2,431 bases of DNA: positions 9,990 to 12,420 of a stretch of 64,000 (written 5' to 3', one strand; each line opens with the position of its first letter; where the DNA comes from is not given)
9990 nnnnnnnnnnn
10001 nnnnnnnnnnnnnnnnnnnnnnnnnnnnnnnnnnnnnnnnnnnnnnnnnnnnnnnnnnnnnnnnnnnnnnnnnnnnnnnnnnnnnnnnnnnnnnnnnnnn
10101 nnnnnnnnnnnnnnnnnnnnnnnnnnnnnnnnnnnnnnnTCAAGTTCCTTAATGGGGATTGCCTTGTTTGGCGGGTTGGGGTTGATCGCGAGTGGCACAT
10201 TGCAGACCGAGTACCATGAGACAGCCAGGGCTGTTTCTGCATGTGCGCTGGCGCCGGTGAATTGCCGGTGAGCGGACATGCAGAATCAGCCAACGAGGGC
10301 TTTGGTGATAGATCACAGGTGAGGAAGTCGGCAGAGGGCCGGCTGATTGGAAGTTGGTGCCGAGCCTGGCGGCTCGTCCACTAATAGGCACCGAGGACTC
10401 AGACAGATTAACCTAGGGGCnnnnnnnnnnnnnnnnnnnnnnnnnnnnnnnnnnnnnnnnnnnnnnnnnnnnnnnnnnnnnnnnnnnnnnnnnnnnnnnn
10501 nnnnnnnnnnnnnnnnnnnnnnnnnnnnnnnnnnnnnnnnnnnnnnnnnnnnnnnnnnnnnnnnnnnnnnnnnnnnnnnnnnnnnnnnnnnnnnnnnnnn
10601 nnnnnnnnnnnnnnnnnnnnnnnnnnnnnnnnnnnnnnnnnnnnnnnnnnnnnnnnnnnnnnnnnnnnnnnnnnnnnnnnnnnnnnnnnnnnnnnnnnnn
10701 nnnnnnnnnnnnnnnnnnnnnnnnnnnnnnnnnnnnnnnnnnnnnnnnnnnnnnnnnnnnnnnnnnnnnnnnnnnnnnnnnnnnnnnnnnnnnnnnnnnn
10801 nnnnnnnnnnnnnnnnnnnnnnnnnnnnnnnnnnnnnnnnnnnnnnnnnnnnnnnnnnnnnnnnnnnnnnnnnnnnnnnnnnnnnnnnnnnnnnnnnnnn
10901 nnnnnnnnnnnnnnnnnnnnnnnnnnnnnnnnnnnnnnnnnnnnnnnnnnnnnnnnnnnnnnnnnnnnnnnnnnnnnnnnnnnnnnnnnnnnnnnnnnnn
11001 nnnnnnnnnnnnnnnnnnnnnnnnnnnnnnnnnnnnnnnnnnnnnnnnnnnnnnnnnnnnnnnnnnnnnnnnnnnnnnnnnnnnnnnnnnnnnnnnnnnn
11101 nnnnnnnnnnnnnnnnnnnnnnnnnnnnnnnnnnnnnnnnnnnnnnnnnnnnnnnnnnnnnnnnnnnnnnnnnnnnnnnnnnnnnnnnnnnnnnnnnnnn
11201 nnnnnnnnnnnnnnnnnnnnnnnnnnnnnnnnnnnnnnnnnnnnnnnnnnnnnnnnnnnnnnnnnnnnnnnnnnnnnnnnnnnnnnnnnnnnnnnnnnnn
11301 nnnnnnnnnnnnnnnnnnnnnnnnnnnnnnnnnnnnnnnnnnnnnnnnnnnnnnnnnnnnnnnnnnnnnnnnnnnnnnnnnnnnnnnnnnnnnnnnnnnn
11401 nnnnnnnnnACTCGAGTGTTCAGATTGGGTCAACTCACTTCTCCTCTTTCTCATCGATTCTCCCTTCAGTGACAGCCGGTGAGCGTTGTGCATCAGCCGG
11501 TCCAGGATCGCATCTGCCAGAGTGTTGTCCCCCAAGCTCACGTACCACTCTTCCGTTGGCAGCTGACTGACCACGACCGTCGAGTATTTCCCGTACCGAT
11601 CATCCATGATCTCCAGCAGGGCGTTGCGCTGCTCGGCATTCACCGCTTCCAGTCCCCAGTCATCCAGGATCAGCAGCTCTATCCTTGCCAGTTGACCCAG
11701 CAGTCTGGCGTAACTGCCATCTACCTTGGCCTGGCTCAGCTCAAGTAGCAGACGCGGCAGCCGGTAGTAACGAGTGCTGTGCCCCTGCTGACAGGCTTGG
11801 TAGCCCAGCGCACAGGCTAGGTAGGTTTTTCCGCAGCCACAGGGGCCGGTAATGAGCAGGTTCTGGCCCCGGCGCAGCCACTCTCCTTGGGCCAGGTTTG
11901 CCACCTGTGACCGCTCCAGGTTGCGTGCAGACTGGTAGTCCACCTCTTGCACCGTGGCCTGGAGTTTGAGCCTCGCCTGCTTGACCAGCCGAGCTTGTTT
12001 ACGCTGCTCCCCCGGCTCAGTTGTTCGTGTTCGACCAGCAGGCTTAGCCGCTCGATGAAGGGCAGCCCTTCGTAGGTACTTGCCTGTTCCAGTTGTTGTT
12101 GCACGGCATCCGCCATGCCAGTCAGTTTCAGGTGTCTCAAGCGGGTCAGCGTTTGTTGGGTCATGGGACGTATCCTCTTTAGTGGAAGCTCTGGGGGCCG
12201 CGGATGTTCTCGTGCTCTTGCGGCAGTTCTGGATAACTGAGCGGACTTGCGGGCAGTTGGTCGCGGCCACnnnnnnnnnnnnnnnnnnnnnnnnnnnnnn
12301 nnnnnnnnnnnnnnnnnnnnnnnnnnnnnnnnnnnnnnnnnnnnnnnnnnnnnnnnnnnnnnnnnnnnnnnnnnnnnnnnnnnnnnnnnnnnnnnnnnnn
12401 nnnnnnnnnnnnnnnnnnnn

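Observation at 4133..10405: Five copies of a conserved hairpin-rich element, each immediately upstream of a minus-strand cargo gene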

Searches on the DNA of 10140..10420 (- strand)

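Call 72: search_dna_similar(query=window:10140-10420:-, collection=ecoli_genomes, mode=distant, max_evalue=0.01, max_rows=10)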
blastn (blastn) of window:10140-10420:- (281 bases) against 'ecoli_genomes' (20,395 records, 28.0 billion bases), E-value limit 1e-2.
No match.

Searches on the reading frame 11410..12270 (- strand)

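Call 58: search_protein_families(library=pfam, proteins=[window:11410-12270:-], max_evalue=0.01)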
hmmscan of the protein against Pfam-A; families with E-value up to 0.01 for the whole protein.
window:11410-12270:- (287 aa): 8 families
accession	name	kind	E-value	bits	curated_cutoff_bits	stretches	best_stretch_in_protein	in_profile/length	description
PF01695.23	IstB_IS21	-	2.1e-63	214.4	24.1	1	88-278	45-235/238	IstB-like ATP binding protein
PF13481.12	AAA_25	-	6.6e-05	23.1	27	1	117-176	17-78/195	AAA domain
PF20720.3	nSTAND3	-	0.00045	20.4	27.2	1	132-168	14-50/155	Novel STAND NTPase 3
PF02562.22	PhoH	-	0.00054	19.9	27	1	136-167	20-51/205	PhoH-like protein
PF04851.21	ResIII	-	0.0031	17.9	22.5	0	122-165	20-53/164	Type III restriction enzyme, res subunit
PF13401.12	AAA_22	-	0.0036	18.1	27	1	135-177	5-33/130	AAA domain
PF00308.24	Bac_DnaA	-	0.0036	18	23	1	136-235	35-136/162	Bacterial DnaA ATPAse domain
PF24883.2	NPHP3_N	-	0.0074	16.9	24.8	0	130-171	14-58/164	Nephrocystin 3, N-terminal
